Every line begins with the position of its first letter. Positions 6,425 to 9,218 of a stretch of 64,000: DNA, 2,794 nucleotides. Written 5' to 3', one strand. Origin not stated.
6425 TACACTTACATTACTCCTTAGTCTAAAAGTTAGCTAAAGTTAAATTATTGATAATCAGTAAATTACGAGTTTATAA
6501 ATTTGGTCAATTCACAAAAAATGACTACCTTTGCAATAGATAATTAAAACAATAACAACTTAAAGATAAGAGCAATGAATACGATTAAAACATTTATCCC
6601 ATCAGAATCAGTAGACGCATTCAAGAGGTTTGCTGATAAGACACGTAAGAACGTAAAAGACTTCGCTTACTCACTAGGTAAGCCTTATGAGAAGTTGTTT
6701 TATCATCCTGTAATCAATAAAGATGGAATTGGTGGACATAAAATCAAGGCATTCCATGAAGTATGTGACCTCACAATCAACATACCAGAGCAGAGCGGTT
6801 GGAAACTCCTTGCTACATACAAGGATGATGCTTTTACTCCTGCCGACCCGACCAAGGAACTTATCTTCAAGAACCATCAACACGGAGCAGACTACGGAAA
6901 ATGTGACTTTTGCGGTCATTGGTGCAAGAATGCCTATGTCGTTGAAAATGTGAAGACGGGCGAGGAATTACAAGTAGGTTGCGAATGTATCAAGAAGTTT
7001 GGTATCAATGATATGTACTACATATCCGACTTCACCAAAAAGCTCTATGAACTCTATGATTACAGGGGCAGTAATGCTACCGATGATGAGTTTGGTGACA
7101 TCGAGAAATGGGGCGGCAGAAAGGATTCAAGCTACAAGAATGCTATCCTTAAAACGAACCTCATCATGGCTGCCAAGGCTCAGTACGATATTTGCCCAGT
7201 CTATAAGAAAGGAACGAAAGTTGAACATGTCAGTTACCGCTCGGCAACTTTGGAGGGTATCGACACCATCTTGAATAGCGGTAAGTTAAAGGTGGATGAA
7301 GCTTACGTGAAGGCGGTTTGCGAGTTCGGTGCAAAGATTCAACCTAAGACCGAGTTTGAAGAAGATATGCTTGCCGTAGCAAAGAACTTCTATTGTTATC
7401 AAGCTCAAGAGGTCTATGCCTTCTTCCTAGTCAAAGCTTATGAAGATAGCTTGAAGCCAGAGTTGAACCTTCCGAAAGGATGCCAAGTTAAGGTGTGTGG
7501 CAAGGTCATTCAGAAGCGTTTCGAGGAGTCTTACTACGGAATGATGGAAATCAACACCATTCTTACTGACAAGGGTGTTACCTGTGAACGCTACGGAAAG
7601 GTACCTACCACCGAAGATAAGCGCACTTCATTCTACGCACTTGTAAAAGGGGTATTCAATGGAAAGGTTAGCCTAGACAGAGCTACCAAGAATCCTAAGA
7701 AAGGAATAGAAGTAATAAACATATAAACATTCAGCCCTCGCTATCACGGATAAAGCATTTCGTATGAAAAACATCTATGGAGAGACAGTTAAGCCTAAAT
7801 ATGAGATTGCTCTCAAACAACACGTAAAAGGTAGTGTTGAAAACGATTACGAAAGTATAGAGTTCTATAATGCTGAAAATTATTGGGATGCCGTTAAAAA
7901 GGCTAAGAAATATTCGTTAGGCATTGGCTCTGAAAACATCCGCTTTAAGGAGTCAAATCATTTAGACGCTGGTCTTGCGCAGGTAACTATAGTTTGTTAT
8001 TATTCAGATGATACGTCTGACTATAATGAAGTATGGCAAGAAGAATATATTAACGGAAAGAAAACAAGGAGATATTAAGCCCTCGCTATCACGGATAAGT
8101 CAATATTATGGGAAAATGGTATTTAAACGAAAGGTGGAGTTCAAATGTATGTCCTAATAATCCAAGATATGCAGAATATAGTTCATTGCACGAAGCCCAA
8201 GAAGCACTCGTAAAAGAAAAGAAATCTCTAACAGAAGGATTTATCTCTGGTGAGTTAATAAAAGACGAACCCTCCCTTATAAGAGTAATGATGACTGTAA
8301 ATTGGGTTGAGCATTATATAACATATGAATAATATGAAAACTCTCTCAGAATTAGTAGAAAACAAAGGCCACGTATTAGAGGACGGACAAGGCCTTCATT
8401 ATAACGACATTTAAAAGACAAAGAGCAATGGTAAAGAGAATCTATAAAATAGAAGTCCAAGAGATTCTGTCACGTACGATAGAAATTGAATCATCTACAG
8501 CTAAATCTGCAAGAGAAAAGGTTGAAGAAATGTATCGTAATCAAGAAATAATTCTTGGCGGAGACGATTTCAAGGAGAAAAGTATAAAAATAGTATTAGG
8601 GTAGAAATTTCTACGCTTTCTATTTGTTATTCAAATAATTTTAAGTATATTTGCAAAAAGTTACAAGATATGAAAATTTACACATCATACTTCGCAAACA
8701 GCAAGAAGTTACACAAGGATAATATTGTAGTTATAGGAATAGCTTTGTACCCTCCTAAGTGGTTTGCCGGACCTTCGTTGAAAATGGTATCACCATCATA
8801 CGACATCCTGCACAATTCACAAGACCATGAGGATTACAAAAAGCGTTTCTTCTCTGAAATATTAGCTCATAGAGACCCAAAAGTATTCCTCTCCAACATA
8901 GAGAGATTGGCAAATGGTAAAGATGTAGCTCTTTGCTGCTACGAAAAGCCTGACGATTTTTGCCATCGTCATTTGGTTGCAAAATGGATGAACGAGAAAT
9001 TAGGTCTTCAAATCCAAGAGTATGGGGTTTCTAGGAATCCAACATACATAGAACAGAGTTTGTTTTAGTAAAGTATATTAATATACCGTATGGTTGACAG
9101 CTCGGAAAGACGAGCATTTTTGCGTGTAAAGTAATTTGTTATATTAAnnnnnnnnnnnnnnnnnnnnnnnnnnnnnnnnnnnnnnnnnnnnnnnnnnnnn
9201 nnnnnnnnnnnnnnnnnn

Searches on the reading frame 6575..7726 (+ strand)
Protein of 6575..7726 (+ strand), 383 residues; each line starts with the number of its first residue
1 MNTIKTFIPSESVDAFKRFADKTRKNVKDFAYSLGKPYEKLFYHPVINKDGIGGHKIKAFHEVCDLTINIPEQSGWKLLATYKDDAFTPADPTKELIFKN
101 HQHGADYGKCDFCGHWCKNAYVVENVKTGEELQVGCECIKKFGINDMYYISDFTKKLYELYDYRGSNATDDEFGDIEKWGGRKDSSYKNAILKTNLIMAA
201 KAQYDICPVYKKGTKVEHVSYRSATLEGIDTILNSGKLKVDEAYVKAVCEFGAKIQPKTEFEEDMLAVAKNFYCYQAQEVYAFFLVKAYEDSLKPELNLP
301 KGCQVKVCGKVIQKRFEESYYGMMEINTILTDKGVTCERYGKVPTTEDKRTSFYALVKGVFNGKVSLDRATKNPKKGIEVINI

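Call 3: search_protein_families(library=pfam, proteins=[window:6575-7726:+], max_evalue=0.1)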
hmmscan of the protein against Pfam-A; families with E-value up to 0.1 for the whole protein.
window:6575-7726:+ (383 aa): 0 families

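Call 4: search_protein_families(library=phrogs, proteins=[window:6575-7726:+], max_evalue=0.01)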
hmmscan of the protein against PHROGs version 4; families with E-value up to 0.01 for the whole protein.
window:6575-7726:+ (383 aa): 2 families
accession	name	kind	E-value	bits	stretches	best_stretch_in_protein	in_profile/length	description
phrog_2319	-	unknown function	3.1e-09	37.6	1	18-296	18-300/399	-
phrog_11965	-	unknown function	0.0011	19.7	1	107-164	13-73/194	-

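Call 81: search_protein_families(library=ncbifam, proteins=[window:6575-7726:+], max_evalue=0.01)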
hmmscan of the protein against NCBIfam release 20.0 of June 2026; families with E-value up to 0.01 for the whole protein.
window:6575-7726:+ (383 aa): 0 families

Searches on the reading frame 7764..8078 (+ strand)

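Call 59: search_protein_families(library=pfam, proteins=[window:7764-8078:+], max_evalue=0.001)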
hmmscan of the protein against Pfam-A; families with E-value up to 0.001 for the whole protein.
window:7764-8078:+ (104 aa): 1 family
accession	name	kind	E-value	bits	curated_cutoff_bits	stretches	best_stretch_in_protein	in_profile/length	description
PF12094.14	DUF3570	-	0.00059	19.2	25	1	17-102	136-219/427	Protein of unknown function (DUF3570)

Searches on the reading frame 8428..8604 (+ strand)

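Call 59: search_protein_families(library=pfam, proteins=[window:8428-8604:+], max_evalue=0.001)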
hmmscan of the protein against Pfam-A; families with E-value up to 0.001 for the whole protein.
window:8428-8604:+ (58 aa): 1 family
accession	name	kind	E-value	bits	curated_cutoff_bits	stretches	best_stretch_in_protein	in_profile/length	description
PF14207.11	DpnD-PcfM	-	4.8e-15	55.7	25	1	6-49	1-44/46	DpnD/PcfM-like protein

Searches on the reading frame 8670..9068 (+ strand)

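Call 3: search_protein_families(library=pfam, proteins=[window:8670-9068:+], max_evalue=0.1)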
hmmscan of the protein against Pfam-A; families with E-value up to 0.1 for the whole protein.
window:8670-9068:+ (132 aa): 2 families
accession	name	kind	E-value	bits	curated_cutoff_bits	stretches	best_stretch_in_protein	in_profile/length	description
PF22751.1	DUF488-N3a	-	1.2e-12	48.6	27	1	17-110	13-117/118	Active DUF488-N3 subclade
PF04343.18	DUF488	-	7.1e-06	27.1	22.2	1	40-107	53-121/121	Domain of unknown function DUF488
